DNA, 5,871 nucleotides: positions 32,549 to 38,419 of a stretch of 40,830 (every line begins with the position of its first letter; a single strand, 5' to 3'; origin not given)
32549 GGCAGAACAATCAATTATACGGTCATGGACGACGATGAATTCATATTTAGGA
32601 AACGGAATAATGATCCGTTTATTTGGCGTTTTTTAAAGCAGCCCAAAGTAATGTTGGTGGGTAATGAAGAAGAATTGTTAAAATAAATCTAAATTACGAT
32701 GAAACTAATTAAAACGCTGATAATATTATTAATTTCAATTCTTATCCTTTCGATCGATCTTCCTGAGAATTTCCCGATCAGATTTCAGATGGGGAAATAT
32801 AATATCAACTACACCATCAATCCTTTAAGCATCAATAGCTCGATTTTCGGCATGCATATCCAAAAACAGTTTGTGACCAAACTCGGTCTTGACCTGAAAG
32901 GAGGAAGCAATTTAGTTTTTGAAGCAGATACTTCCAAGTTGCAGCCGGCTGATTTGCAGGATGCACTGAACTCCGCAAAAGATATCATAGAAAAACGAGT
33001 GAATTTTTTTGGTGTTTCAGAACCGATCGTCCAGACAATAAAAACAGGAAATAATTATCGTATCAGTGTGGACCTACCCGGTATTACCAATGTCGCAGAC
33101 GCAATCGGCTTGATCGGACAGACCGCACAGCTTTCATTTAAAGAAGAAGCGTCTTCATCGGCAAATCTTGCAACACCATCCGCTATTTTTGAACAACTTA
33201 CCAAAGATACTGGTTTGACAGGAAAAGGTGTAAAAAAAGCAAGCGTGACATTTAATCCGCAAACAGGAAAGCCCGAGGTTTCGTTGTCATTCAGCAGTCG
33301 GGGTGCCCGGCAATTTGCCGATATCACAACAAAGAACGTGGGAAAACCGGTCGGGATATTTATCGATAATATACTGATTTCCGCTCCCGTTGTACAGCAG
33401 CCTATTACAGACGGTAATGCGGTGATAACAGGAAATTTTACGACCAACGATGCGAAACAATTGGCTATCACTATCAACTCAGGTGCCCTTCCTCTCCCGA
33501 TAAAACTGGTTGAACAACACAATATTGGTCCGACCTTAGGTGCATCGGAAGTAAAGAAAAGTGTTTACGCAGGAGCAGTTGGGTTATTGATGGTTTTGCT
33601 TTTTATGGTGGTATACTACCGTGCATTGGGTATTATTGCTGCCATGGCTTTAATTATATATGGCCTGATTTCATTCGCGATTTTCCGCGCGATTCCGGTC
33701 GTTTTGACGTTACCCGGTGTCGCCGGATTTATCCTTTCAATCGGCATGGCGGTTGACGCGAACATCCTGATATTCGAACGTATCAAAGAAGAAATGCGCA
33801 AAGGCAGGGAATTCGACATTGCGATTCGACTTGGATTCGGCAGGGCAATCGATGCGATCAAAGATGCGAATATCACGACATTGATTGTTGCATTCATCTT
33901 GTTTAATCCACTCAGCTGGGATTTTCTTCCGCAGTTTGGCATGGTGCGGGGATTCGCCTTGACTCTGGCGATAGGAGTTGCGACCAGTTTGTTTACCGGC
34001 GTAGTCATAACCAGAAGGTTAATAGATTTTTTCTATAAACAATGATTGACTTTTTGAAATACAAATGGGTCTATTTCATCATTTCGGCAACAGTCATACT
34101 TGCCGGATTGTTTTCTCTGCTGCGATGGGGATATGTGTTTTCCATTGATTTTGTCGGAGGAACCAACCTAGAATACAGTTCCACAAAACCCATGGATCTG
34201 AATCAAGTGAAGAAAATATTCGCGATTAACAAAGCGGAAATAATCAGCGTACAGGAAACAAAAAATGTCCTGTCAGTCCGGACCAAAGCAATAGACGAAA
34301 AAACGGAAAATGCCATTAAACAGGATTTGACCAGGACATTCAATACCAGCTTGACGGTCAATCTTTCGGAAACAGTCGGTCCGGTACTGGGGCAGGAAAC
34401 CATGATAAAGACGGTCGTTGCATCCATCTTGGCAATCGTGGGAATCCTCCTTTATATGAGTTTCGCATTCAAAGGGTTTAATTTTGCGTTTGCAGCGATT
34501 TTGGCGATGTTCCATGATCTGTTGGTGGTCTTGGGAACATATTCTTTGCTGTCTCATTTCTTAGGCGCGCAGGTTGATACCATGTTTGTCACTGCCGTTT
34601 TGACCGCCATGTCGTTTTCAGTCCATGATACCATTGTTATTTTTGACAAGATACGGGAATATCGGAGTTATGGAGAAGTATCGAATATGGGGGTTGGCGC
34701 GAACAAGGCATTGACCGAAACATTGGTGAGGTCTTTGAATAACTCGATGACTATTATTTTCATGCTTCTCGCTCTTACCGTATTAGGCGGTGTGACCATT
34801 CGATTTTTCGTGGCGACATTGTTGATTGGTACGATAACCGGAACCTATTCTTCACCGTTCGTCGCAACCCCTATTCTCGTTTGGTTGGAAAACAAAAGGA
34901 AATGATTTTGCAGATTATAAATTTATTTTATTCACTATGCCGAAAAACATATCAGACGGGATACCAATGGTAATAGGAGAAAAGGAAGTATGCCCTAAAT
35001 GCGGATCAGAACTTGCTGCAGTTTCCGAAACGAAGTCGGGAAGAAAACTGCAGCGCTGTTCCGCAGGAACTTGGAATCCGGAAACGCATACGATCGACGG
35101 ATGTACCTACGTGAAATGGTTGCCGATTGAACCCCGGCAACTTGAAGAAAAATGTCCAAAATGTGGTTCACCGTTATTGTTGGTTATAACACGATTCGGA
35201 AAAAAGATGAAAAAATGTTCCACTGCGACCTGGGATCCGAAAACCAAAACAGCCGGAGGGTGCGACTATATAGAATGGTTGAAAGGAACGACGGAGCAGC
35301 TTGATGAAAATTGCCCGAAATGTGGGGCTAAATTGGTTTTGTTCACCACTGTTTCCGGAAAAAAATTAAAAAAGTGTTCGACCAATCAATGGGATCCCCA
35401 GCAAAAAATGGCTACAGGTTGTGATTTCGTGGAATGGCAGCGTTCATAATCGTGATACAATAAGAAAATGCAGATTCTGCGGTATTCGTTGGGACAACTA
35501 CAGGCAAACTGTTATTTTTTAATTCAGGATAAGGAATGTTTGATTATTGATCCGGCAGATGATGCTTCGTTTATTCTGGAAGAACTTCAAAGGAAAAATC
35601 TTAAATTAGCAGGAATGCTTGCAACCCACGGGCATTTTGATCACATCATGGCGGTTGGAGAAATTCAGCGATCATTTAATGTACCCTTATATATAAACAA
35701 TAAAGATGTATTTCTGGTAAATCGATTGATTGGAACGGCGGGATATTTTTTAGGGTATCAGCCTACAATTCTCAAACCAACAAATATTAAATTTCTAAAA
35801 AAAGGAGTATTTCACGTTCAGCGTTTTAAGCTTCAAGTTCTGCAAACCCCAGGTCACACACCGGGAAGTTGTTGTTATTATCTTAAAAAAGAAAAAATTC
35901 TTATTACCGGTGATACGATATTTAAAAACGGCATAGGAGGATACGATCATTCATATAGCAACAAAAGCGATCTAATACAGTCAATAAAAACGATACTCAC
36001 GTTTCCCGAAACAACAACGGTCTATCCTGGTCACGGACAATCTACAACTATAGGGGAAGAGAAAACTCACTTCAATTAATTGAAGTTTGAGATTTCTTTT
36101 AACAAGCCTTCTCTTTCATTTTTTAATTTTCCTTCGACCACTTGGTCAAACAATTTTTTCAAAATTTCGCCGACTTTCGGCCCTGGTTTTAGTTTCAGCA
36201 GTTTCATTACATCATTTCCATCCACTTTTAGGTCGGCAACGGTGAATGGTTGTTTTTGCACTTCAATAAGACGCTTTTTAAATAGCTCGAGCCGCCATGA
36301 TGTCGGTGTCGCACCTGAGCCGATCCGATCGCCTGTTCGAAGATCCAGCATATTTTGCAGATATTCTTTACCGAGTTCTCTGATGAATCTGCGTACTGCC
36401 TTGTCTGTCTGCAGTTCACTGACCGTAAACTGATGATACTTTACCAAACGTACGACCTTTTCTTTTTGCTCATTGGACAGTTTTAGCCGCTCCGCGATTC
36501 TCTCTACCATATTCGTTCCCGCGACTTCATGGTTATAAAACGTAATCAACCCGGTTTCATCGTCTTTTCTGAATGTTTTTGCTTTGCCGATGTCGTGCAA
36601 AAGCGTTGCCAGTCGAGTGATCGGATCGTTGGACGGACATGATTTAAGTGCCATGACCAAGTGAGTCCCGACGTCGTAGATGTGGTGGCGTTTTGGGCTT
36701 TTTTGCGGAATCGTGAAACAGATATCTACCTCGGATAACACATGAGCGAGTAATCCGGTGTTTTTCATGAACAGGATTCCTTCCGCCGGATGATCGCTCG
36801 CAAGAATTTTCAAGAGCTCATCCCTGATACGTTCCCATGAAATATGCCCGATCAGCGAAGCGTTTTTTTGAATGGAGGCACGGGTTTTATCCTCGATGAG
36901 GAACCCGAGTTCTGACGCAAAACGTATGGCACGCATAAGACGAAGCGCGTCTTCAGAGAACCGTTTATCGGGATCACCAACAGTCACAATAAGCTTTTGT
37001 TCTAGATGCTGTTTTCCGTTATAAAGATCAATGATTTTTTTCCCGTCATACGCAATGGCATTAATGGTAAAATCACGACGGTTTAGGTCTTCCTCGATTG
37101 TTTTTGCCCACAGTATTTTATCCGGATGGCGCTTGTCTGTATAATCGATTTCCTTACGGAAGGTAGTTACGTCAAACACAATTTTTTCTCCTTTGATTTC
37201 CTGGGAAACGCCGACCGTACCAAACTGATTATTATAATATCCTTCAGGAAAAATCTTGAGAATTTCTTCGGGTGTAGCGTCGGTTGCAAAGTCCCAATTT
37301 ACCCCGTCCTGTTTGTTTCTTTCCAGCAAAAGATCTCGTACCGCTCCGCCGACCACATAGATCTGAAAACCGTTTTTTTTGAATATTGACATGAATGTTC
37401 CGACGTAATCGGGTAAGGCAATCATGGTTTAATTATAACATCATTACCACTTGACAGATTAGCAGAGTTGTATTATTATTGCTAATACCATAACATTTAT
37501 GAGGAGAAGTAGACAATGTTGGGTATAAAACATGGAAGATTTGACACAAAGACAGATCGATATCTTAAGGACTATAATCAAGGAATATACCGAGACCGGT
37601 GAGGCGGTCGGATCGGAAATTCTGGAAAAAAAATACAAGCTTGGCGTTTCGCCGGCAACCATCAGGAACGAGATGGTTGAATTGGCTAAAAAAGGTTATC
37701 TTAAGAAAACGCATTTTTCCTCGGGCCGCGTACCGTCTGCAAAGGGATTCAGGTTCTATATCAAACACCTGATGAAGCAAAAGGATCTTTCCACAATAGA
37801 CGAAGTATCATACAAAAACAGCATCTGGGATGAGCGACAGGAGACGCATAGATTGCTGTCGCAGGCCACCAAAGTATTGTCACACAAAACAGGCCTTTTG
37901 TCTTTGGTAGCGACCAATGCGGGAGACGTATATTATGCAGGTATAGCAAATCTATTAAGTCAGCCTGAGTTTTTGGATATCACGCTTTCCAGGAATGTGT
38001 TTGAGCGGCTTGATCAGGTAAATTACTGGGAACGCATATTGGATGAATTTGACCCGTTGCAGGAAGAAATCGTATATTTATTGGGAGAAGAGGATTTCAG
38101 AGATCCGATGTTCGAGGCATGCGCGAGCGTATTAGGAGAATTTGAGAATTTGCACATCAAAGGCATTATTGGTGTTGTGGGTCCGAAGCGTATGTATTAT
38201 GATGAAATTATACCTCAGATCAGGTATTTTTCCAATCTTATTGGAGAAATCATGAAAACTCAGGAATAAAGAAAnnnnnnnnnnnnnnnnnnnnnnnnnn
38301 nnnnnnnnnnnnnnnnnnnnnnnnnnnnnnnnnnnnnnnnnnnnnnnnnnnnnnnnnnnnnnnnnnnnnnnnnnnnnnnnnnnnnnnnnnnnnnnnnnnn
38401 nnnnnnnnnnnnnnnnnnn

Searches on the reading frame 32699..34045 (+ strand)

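Call 35: search_protein_families(library=pfam, proteins=[window:32699-34045:+], max_evalue=0.001)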
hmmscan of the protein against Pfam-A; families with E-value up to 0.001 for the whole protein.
window:32699-34045:+ (448 aa): 5 families
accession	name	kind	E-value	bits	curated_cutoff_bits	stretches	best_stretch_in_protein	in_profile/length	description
PF22599.2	SecDF_P1_head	-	3.6e-32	111.1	27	1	167-265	15-113/114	SecDF, P1 head subdomain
PF21760.3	SecD_1st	-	6.9e-17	61.1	27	1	91-150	2-58/60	Protein translocase subunit SecDF, P1 domain, N-terminal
PF02355.23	SecD_SecF_C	-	2.9e-12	46.8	20.5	1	270-445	15-186/189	Protein export membrane protein SecD/SecF, C-terminal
PF03176.21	MMPL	-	0.00011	21.7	20.5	1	288-432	145-295/333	MMPL family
PF00873.25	ACR_tran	-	0.00029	19.1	28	1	283-438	331-482/1021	AcrB/AcrD/AcrF family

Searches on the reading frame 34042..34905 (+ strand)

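Call 35: search_protein_families(library=pfam, proteins=[window:34042-34905:+], max_evalue=0.001)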
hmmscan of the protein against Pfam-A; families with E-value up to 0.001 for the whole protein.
window:34042-34905:+ (287 aa): 1 family
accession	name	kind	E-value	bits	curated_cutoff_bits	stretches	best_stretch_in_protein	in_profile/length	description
PF02355.23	SecD_SecF_C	-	5.3e-43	147.1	20.5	1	109-284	18-188/189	Protein export membrane protein SecD/SecF, C-terminal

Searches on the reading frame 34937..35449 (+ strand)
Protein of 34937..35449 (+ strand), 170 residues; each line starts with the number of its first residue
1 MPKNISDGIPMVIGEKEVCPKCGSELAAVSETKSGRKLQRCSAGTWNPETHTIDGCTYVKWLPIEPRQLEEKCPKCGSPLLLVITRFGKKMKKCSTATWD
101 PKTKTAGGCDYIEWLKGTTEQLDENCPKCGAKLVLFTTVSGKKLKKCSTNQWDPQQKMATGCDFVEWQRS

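Call 35: search_protein_families(library=pfam, proteins=[window:34937-35449:+], max_evalue=0.001)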
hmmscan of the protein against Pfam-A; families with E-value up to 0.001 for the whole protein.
window:34937-35449:+ (170 aa): 17 families
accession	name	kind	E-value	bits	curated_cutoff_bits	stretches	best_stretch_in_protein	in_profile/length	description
PF01396.24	Zn_ribbon_Top1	-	3.9e-10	39.8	32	0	71-89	2-20/39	Topoisomerase DNA binding C4 zinc finger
PF12760.12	Zn_ribbon_IS1595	-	4.3e-07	30.2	25.4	0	15-43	17-42/46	Transposase zinc-ribbon domain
PF13240.11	Zn_Ribbon_1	-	1.2e-06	28.5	25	0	19-27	2-10/23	zinc-ribbon domain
PF09723.15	Zn_ribbon_8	-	2.5e-06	27.8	34.4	0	116-132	20-36/41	Zinc ribbon domain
PF13453.11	Zn_ribbon_TFIIB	-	2.6e-06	27.1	22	0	125-148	1-23/41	Transcription factor zinc-finger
PF13248.11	Zn_ribbon_3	-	3.8e-06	26.6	27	0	122-133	15-26/26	zinc-ribbon domain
PF06677.18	Auto_anti-p27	-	8.5e-06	26.2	24.1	0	69-81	14-26/40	Sjogren's syndrome/scleroderma autoantigen 1 (Autoantigen p27)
PF03119.21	DNA_ligase_ZBD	-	8.8e-06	25.9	25.8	0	125-134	1-10/27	NAD-dependent DNA ligase C4 zinc finger domain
PF13005.12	zf-IS66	-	3.5e-05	24.6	27.3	0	17-32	2-17/46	zinc-finger binding domain of transposase IS66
PF06906.16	DUF1272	-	0.00013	22.5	25.3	0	106-134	22-52/57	Protein of unknown function (DUF1272)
PF08271.17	Zn_Ribbon_TF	-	0.00014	21.8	29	0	72-81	2-11/43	TFIIB zinc-binding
PF11781.13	Zn_ribbon_RRN7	-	0.00017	21.6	27.1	0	124-141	5-20/32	Zinc-finger of RNA-polymerase I-specific TFIIB, Rrn7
PF19335.5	HMBD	-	0.00028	21.2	23.6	0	125-134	17-26/28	Heavy metal binding domain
PF04606.18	Ogr_Delta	-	0.00041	20.7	26.3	0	125-138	1-14/47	Ogr/Delta-like zinc finger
PF01096.23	Zn_ribbon_TFIIS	-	0.00054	20.2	21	0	125-138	2-15/39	Transcription factor S-II (TFIIS)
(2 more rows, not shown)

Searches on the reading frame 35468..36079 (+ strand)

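Call 35: search_protein_families(library=pfam, proteins=[window:35468-36079:+], max_evalue=0.001)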
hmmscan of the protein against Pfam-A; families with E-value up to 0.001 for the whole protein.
window:35468-36079:+ (203 aa): 2 families
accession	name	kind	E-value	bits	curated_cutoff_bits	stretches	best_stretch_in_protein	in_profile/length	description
PF00753.33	Lactamase_B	-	7.1e-29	101.6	22.7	1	9-189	2-196/196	Metallo-beta-lactamase superfamily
PF19583.5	ODP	-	3.3e-05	24.3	27.2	1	11-154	1-139/194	ODP family beta lactamase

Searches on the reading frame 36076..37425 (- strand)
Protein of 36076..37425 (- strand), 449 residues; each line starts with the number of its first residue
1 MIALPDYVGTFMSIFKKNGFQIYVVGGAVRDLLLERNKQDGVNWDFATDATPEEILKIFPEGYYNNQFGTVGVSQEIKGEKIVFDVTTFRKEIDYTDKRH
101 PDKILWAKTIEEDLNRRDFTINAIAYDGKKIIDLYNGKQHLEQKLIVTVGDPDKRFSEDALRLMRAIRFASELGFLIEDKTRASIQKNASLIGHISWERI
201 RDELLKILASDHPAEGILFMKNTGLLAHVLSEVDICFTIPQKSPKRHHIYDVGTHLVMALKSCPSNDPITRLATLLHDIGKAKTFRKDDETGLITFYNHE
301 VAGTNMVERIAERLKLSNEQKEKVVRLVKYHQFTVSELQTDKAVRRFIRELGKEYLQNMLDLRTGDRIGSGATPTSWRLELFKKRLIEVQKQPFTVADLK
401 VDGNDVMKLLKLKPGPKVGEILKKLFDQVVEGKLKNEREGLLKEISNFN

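Call 35: search_protein_families(library=pfam, proteins=[window:36076-37425:-], max_evalue=0.001)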
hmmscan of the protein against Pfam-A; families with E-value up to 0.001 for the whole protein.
window:36076-37425:- (449 aa): 4 families
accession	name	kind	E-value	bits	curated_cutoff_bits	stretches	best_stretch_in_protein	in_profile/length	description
PF01743.26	PolyA_pol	-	1.7e-30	106.4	23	1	22-146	1-125/126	Poly A polymerase head domain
PF12627.12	PolyA_pol_RNAbd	-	1.1e-18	67.1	22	1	174-234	1-61/64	Probable RNA and SrmB- binding site of polymerase A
PF13735.12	tRNA_NucTran2_2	-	2.5e-15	57.2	27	1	306-443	23-147/149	tRNA nucleotidyltransferase domain 2 putative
PF01966.28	HD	-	1.3e-09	38.8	22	1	248-336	4-90/116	HD domain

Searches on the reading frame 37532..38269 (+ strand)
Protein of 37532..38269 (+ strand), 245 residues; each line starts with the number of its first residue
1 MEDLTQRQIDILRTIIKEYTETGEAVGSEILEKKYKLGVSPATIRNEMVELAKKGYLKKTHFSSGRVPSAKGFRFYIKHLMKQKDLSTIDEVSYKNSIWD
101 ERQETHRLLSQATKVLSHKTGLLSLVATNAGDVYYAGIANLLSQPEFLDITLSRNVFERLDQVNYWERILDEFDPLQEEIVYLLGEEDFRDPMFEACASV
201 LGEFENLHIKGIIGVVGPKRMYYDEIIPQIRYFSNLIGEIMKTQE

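Call 35: search_protein_families(library=pfam, proteins=[window:37532-38269:+], max_evalue=0.001)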
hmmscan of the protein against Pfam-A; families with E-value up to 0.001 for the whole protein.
window:37532-38269:+ (245 aa): 3 families
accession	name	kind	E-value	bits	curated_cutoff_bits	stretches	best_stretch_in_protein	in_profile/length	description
PF01628.27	HrcA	-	1.1e-15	58.6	22.2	1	73-227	74-215/215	HrcA protein C terminal domain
PF01726.22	LexA_DNA_bind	-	1.1e-05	25.5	23.7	1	1-60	1-59/65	LexA DNA binding domain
PF08220.18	HTH_DeoR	-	0.00011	22.4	21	1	37-61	24-48/57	DeoR-like helix-turn-helix domain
